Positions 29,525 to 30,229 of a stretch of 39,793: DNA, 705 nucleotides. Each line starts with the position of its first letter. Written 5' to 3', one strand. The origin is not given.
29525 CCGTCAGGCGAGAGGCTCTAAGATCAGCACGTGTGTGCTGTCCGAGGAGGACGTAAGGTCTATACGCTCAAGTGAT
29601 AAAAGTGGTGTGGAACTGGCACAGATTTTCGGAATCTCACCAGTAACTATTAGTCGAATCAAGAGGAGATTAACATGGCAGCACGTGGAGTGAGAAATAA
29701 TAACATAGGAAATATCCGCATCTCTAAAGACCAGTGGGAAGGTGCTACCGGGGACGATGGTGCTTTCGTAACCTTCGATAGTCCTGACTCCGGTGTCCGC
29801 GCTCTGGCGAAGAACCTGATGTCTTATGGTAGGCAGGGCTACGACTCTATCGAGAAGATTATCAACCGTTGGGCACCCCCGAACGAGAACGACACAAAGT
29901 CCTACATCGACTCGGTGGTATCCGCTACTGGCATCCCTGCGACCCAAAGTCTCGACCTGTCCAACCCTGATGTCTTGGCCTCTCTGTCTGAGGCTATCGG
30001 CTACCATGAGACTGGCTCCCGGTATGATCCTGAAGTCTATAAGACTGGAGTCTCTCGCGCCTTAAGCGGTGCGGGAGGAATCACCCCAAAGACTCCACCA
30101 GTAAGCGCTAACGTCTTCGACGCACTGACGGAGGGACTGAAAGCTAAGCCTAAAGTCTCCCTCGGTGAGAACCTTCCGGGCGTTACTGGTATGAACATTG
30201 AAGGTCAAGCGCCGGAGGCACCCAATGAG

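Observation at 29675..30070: gp16 N-terminal domain differs from the T7 transglycosylase domain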

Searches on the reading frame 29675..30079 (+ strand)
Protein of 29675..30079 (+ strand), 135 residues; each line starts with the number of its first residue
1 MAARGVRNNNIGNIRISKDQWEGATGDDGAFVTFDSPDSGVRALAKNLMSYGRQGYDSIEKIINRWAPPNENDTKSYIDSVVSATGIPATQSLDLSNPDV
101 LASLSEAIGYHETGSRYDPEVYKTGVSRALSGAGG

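Call 5: search_protein_families(library=pfam, proteins=[window:29675-30079:+], max_evalue=1)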
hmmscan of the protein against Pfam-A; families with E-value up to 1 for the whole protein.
window:29675-30079:+ (135 aa): 1 family
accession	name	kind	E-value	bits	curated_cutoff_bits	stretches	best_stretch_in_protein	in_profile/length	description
PF07818.18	HCNGP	-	0.042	14.9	26.3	1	91-124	36-69/94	HCNGP-like protein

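Call 6: search_protein_families(library=phrogs, proteins=[window:29675-30079:+], max_evalue=0.01)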
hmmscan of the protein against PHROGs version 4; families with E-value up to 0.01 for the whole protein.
window:29675-30079:+ (135 aa): 6 families
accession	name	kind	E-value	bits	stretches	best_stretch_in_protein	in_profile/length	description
phrog_873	-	head and packaging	1.5e-47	163.6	1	2-129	354-487/1277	endolysin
phrog_992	-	head and packaging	6.3e-28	98.8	1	5-123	166-284/764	head protein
phrog_2276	-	tail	5.1e-21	76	1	3-125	490-610/673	tail length tape measure protein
phrog_7182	-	other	4.6e-20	72.5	1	4-115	659-782/1228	tail injection transglycosylase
phrog_7694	-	unknown function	3.2e-17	63.5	1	3-124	504-627/675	-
phrog_1044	-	lysis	6.7e-09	35.5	1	2-128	253-376/900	endolysin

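Call 8: search_solved_structures(query=window:29675-30079:+, max_evalue=10, show_alignments=3)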
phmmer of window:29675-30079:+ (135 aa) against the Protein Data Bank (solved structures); distinct sequences matched with E-value up to 10: 6.
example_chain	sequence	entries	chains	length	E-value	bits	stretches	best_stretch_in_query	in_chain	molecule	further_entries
9vvp_L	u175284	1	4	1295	2e-72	244.8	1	1-133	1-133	Gp29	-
7q47_A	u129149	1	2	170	5.6e-12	49.3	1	3-118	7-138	Endolysin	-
13de_F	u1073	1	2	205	0.2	15.1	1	37-93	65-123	Ewing's tumor-associated antigen 1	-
9zd3_F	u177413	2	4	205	0.28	14.7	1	54-93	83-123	Ewing's tumor-associated antigen 1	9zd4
23fe_G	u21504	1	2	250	0.4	14.2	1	55-93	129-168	Ewing's tumor-associated antigen 1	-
4kem_A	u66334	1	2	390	0.84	13.1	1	14-94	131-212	Mandelate racemase/muconate lactonizing enzyme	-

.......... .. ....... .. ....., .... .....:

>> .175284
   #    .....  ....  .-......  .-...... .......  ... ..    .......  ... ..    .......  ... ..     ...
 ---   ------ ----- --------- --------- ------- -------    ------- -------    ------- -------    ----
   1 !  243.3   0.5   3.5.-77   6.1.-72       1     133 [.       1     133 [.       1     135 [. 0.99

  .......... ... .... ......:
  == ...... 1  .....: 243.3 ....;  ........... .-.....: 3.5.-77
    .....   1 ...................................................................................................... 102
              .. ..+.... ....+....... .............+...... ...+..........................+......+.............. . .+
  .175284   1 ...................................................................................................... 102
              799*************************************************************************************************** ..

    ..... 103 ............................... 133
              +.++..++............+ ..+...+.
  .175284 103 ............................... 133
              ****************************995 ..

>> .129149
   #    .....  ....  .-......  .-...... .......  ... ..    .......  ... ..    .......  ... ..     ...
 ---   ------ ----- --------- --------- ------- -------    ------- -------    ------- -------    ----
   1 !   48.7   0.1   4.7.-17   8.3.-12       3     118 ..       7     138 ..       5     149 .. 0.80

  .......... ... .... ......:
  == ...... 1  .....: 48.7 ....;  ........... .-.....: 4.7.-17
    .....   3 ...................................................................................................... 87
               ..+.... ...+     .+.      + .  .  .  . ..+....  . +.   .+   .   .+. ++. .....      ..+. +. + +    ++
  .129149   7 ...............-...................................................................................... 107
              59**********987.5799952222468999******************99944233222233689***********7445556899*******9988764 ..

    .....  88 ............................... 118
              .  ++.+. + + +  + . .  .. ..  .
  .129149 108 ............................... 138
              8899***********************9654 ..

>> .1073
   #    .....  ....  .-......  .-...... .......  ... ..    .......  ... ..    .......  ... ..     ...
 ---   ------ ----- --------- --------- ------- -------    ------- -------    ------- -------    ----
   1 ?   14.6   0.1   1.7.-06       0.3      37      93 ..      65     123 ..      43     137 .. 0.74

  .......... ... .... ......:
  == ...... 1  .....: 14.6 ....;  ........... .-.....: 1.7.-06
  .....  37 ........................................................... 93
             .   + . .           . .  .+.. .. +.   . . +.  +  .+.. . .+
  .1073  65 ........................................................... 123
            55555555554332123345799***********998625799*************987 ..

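Call 9: search_protein_families(library=ncbifam, proteins=[window:29675-30079:+], max_evalue=1)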
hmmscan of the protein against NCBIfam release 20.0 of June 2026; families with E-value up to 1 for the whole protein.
window:29675-30079:+ (135 aa): 0 families

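Call 20: find_homologous_proteins(query=window:29675-30079:+, max_evalue=0.001)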
Query window:29675-30079:+ (135 aa): 18 proteins with E <= 0.001 among 70 candidates.
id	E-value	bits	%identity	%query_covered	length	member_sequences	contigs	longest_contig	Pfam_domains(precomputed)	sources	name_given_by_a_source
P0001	1.8e-28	117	51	95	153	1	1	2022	-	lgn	-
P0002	3.4e-27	113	50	98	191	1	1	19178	-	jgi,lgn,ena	jgi:hypothetical protein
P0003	5.8e-27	112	54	77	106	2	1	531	-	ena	-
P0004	3.1e-25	107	45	95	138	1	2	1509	-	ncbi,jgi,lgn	jgi:hypothetical protein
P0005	2.3e-24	104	47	82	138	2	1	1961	-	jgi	-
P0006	3.6e-24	103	46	94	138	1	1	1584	-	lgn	-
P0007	2.2e-23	101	47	87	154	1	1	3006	-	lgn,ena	-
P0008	3.0e-23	100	50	84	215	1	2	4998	-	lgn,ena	-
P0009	1.2e-21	95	39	99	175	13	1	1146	-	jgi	jgi:hypothetical protein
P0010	2.6e-20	91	42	96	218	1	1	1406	-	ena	-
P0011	4.6e-19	87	47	84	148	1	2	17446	-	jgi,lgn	jgi:hypothetical protein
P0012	7.6e-19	86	54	59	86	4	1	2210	-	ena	-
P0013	2.0e-15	75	41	85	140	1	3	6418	-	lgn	-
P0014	7.3e-15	73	40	87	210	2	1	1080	-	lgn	-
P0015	2.1e-13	69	82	33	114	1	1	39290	-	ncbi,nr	ncbi:hypothetical protein [Enterobacter phage 03_vB_Eclo_IJM]|nr:hypothetical protein [Enterobacter 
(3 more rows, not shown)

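Call 31: predict_structure(alignment_id=A1)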
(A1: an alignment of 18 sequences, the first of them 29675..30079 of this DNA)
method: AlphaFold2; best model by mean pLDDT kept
length: 135 residues; sequences in the alignment: 18
mean_pLDDT: 88.5   pTM: 0.82
mean pLDDT of the five models: 88.5, 87.6, 86.7, 85.6, 85.0
residues with pLDDT >= 90: 89; 70-90: 35; 50-70: 5; < 50: 6
segments of 3 or more residues with pLDDT < 50: 1-3, 133-135
pLDDT, mean of each block of 10 residues (from residue 1): 60 87 88 92 94 95 92 92 96 95 94 88 94 56
secondary structure, 60 per line:
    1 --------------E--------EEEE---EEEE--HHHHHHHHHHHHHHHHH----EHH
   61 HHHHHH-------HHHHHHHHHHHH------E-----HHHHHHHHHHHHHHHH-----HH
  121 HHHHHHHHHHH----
elements in order: E24-27 E31-34 H37-53 H59-66 H74-85 H98-113 H119-131

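Call 33: search_protein_representatives(protein=window:29675-30079:+)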
Query: 135 residues. Proteins with E-value up to 0.001 (for the whole library): 10786; up to 1e-10: 4553; up to 1e-30: 15. The best 150 are listed.
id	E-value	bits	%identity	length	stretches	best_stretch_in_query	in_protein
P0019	4.0e-40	153.3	56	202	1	1-132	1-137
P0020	7.8e-35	136.2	54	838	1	3-130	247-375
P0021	9.0e-35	136.0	53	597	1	2-130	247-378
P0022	1.0e-33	132.6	55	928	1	3-130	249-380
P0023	7.9e-33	129.7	53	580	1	3-130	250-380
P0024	1.4e-32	129.0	54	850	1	2-131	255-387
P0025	4.9e-32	127.2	41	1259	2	3-108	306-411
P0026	1.9e-31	125.3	48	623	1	5-130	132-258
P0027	3.4e-31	124.4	49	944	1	2-134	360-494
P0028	4.1e-31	124.2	50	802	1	2-130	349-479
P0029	4.2e-31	124.1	50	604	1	3-132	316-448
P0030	4.6e-31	124.0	38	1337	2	4-118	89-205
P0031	5.4e-31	123.8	51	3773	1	2-132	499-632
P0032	9.1e-31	123.1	50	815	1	2-132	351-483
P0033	9.3e-31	123.0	50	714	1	2-130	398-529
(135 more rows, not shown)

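Call 34: search_dna_similar(query=window:29675-30031:+, collection=phages, mode=protein, max_rows=60, rows=spread)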
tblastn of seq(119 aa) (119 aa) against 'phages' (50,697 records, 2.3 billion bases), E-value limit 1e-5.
Records with a match: 747; places in all: 754; records where one place covers at least 80% of the query: 506.
Best place of each record, by identity: 90-95% 40; 80-90% 175; 60-80% 7; <60% 525.
By first word of the organism name: Salmonella 162; Escherichia 159; Pseudomonas 144; Vibrio 50; Enterobacter 23; Aeromonas 22; Klebsiella 19; Kayfunavirus 17; Providencia 15; Citrobacter 12; and 37 more.
By host as written in the record: - 103; Escherichia coli 73; Pseudomonas aeruginosa 37; Pseudomonas aeruginosa PA14 32; Salmonella enterica subsp. enterica serovar Typhi 30; Salmonella enterica subsp. enterica serovar Typhimurium 21; Salmonella enterica 20; Salmonella sp. 11; and 241 more.
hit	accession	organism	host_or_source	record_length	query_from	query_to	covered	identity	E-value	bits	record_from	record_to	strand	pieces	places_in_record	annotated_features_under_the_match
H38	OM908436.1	Escherichia phage TM1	Escherichia sp. GXEC-TM1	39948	17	119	87%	94.2%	2e-61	207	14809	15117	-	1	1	peptidoglycan lytic exotransglycosylase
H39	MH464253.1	Shigella phage SFPH2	Shigella flexneri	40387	17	119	87%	92.2%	3e-60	204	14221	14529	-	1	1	internal virion protein D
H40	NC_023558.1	Cronobacter phage Dev2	Cronobacter turicensis DNV1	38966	17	119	87%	91.3%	2e-59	201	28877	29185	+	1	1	gp16: internal virion protein with endolysin domain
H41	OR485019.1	Salmonella phage STP-SP3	Salmonella enterica subsp. enterica ...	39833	17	119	87%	89.3%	3e-58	198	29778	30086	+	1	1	peptidoglycan hydrolase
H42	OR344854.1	Salmonella phage PRF-SP10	Salmonella enterica subsp. enterica ...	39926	17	119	87%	89.3%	3e-58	198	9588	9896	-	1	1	peptidoglycan hydrolase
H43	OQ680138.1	Escherichia phage PH1061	Escherichia coli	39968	17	119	87%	88.3%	9e-57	194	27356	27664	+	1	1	internal virion protein with endolysin domain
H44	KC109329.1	Escherichia phage CLB_P1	-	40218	17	119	87%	87.4%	4e-57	195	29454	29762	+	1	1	internal virion protein D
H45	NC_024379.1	Escherichia phage PE3-1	Escherichia coli O153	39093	17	119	87%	87.4%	4e-57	194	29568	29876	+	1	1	internal virion protein with endolysin domain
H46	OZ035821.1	Kayfunavirus PDP21P1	-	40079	17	119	87%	87.4%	5e-56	192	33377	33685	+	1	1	record has no annotation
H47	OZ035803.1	Kayfunavirus LI10P1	-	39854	17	119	87%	86.4%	6e-57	194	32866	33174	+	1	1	record has no annotation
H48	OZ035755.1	Kayfunavirus AN17P1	-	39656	17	119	87%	86.4%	1e-56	193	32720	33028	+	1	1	record has no annotation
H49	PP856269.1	Escherichia phage UFJF_EcSW4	Escherichia coli ATCC 11775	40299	17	119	87%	86.4%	5e-56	192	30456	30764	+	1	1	internal core protein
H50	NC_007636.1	Escherichia phage K1F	-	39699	17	119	87%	85.4%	2e-56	193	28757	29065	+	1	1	16: internal virion protein with endolysin domain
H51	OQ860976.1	Salmonella phage ST35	Salmonella enterica subsp. enterica ...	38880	17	119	87%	85.4%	4e-56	192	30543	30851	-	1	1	peptidoglycan lytic exotransglycosylase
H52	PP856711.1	Salmonella phage vB_STmST19_KE05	Salmonella enterica subsp. enterica ...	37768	17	119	87%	85.4%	4e-56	192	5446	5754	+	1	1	internal virion protein with endolysin domain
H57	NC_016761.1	Salmonella phage SPN1S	pathenogenic Salmonella bacterium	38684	21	116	81%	53.6%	9e-29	114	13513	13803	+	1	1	head protein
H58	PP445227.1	Escherichia phage EC.W1-9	Escherichia coli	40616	21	115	80%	47.9%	4e-25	103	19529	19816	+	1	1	hypothetical protein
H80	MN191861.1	Burkholderia phage AMP1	Burkholderia pseudomallei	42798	21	112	77%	38.7%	2e-14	73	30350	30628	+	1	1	putative internal virion protein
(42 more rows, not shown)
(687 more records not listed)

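Call 39: fold_search(model_id=the predicted structure, library=pdb)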
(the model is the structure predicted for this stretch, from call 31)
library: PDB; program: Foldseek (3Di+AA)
matches with E <= 10: 126; with E <= 0.001: 3
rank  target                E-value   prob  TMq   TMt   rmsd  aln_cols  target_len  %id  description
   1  7q47_A                1.2e-08  1.00  0.83  0.68   2.4       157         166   30  Endolysin from bacteriophage Enc34, catalytic domain (released 2021-11-17)
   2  7q47_B                1.8e-08  1.00  0.83  0.71   2.5       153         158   31  Endolysin from bacteriophage Enc34, catalytic domain (released 2021-11-17)
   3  9vvp_W                2.5e-05  1.00  0.52  0.07  13.2        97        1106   69  Core proteins of the bacteriophage E1004 (released 2025-11-12)
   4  3r2x_C                1.1e+00  0.33  0.26  0.42   7.1        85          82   13  Crystal structure of the de novo designed binding protein HB36.3 in complex the the 1918 influenza virus hemagglutinin (released 2011-05-11)
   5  1q9c_D                1.2e+00  0.13  0.26  0.21  12.8        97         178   16  Crystal Structure of the Histone domain of Son of Sevenless (released 2003-12-09)
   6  5iz2_B                1.2e+00  0.09  0.23  0.24  12.3       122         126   13  Crystal structure of the N. clavipes spidroin NTD at pH 6.5 (released 2016-07-27)
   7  1u84                  1.4e+00  0.33  0.26  0.42   6.5        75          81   15  Crystal Structure of APC36109 from Bacillus stearothermophilus (released 2004-10-05)
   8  3eoq_A                1.4e+00  0.04  0.16  0.07  14.5       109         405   20  The crystal structure of putative zinc protease beta-subunit from Thermus thermophilus HB8 (released 2009-03-17)
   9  5xar_B                1.8e+00  0.03  0.16  0.07  16.8        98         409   13  Structural insights into the elevator-like mechanism of the sodium/citrate symporter CitS (released 2017-06-14)
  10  1q9c_H                2.2e+00  0.09  0.25  0.21  12.7        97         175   18  Crystal Structure of the Histone domain of Son of Sevenless (released 2003-12-09)
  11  3jtr_A                2.2e+00  0.03  0.19  0.17  15.4       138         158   16  Mutations in Cephalosporin Acylase Affecting Stability and Autoproteolysis (released 2010-01-26)
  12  5xar_D                2.3e+00  0.03  0.16  0.07  16.8        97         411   13  Structural insights into the elevator-like mechanism of the sodium/citrate symporter CitS (released 2017-06-14)
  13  6r9d_B                2.4e+00  0.07  0.22  0.23  12.5        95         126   16  Crystal structure of an asymmetric dimer of the N-terminal domain of Euprosthenops australis Major Ampullate Spidroin  (released 2019-07-17)
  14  6r9d_A                2.6e+00  0.05  0.22  0.23  13.8       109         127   15  Crystal structure of an asymmetric dimer of the N-terminal domain of Euprosthenops australis Major Ampullate Spidroin  (released 2019-07-17)
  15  3eoq_B                2.6e+00  0.03  0.16  0.07  14.6       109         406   20  The crystal structure of putative zinc protease beta-subunit from Thermus thermophilus HB8 (released 2009-03-17)
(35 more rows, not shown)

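Call 52: get_annotated_region(hit=H50, flank=800)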
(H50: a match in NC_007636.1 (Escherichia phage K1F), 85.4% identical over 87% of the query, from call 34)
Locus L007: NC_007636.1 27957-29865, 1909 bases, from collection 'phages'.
description: Enterobacteria phage K1F, complete genome.
organism: Escherichia phage K1F (NCBI taxid 344021)
taxonomy: Viruses; Duplodnaviria; Heunggongvirae; Uroviricota; Caudoviricetes; Autographiviridae; Studiervirinae; Kayfunavirus; Kayfunavirus K1F
host: -; source: -; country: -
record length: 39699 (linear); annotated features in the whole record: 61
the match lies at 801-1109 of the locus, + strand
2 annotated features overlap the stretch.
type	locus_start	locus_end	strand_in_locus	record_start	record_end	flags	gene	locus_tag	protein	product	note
CDS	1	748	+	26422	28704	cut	15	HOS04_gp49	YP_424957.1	internal virion protein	putative internal virion protein C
CDS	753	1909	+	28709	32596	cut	16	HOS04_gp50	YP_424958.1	internal virion protein with endolysin domain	putative internal virion protein D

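Call 56: get_annotated_region(hit=H41, flank=200)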
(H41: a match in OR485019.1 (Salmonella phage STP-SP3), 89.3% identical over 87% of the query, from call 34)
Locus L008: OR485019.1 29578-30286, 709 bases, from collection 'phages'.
description: Salmonella phage STP-SP3, complete genome.
organism: Salmonella phage STP-SP3 (NCBI taxid 3079574)
taxonomy: Viruses; Duplodnaviria; Heunggongvirae; Uroviricota; Caudoviricetes; Autographiviridae; Studiervirinae; Kayfunavirus
host: Salmonella enterica subsp. enterica serovar Paratyphi C; source: Sewage Treatment Plant-Jelutong; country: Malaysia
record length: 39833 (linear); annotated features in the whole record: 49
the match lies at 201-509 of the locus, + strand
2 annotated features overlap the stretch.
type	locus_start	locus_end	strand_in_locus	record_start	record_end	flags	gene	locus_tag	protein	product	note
CDS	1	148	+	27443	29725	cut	-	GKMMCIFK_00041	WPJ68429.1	internal virion protein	internal virion protein gp15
CDS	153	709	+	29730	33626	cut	-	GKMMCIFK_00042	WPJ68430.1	peptidoglycan hydrolase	peptidoglycan hydrolase gp16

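Call 57: get_annotated_region(hit=H58, flank=4000)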
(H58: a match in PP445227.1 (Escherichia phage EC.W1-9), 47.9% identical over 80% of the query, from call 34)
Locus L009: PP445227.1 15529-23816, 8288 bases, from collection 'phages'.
description: Escherichia phage EC.W1-9, complete genome.
organism: Escherichia phage EC.W1-9 (NCBI taxid 3021017)
taxonomy: Viruses; Duplodnaviria; Heunggongvirae; Uroviricota; Caudoviricetes
host: Escherichia coli; source: sewage water; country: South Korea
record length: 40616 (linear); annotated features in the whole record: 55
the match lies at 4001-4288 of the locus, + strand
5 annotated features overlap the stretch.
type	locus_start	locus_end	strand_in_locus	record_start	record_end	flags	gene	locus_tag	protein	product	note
CDS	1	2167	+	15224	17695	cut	-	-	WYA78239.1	hypothetical protein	-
CDS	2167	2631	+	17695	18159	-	-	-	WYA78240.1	hypothetical protein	-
CDS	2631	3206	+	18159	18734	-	-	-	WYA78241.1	hypothetical protein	-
CDS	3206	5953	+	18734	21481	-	-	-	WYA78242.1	hypothetical protein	-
CDS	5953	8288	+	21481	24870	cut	-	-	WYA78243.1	hypothetical protein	-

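Call 58: get_annotated_region(hit=H80, flank=4000)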
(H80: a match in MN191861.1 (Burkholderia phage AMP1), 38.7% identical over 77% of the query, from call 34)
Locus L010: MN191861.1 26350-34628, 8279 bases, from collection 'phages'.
description: Burkholderia phage AMP1, complete genome.
organism: Burkholderia phage AMP1 (NCBI taxid 2601683)
taxonomy: Viruses; Duplodnaviria; Heunggongvirae; Uroviricota; Caudoviricetes; Autographiviridae; Okabevirinae; Ampunavirus; Ampunavirus BpAMP1
host: Burkholderia pseudomallei; source: -; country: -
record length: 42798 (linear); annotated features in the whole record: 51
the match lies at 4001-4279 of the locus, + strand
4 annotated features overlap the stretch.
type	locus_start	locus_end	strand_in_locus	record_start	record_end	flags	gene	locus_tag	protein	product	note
CDS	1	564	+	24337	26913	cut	-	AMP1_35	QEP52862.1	tail tubular protein B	[Burkholderia thailandensis MSMB43] ref|ZP_02468145.1|, E-value 0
CDS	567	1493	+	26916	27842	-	-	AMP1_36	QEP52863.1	putative internal virion protein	RSB1_gp35 [Ralstonia phage RSB1] dbj|BAG70393.1|, E-value 4e-32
CDS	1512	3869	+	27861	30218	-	-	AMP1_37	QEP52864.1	putative internal virion protein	from phage [blood disease bacterium R229] emb|CCA83288.1|, E-value 1e-111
CDS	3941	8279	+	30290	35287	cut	-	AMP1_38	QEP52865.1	putative internal virion protein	[Ralstonia phage RSB1] dbj|BAG70395.1|, E-value 4e-159; putative internal virion protein with transglycosylase activity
